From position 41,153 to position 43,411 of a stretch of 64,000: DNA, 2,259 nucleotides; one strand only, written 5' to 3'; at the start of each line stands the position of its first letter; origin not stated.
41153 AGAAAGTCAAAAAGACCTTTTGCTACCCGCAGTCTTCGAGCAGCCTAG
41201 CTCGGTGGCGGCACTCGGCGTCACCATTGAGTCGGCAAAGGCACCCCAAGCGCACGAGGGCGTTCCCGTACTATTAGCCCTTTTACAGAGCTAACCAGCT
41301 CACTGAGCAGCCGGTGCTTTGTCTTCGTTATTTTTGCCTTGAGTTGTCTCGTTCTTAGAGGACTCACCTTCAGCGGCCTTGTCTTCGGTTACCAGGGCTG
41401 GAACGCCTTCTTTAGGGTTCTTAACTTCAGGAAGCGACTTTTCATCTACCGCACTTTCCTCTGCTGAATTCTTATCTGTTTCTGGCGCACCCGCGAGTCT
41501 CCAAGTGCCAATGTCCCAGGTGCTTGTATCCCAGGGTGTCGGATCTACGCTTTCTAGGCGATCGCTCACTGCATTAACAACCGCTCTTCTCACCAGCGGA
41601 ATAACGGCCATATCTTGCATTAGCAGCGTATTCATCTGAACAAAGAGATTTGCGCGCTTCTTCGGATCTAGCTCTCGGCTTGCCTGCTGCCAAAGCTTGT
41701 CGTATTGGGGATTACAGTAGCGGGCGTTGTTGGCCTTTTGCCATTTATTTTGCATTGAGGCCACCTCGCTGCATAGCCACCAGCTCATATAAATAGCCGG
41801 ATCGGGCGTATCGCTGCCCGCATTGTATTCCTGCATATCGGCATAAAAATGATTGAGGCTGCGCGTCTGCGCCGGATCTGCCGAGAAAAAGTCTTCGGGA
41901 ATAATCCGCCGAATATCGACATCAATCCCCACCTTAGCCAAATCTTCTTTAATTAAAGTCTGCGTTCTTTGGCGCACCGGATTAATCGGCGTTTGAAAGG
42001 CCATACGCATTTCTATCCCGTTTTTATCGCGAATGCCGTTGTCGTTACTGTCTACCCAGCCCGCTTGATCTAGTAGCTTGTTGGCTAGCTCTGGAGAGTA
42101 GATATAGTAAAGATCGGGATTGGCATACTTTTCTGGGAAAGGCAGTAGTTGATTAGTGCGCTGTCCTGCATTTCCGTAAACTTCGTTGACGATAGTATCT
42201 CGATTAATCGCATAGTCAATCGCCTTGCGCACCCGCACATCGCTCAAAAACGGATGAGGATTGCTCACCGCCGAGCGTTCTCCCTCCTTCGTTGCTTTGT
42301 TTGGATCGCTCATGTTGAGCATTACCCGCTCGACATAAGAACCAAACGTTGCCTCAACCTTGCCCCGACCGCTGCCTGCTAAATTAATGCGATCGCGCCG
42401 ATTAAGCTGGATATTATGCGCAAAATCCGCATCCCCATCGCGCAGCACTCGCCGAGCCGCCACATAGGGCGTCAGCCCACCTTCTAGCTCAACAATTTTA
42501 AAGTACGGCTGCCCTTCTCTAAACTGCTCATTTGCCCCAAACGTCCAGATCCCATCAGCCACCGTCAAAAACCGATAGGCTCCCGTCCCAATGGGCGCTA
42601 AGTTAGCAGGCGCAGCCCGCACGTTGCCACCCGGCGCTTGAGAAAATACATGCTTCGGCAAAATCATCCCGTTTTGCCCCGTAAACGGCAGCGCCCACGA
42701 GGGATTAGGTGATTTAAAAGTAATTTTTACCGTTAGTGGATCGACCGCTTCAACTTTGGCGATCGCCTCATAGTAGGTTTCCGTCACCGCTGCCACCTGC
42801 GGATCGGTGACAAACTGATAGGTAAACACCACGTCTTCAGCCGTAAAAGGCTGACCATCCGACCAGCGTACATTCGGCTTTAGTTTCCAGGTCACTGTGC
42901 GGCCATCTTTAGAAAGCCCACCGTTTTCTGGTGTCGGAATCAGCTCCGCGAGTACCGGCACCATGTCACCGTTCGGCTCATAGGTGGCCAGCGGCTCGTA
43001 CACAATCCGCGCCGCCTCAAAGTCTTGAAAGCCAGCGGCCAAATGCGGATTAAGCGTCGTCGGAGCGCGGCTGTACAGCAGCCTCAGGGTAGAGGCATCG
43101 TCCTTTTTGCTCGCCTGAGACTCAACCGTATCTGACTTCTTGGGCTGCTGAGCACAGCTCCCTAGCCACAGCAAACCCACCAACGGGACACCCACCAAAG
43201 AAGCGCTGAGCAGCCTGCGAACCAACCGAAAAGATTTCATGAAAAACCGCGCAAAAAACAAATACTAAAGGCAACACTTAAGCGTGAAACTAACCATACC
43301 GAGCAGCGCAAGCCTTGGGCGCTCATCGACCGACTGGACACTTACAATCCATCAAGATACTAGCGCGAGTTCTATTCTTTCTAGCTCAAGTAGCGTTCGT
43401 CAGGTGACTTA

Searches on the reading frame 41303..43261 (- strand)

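Call 58: search_protein_families(library=pfam, proteins=[window:41303-43261:-], max_evalue=0.00001)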
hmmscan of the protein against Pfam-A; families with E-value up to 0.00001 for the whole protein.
window:41303-43261:- (653 aa): 1 family
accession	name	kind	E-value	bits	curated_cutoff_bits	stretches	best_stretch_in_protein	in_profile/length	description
PF00496.27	SBP_bac_5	-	2e-66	225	32.4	1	115-498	11-363/368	Bacterial extracellular solute-binding proteins, family 5 Middle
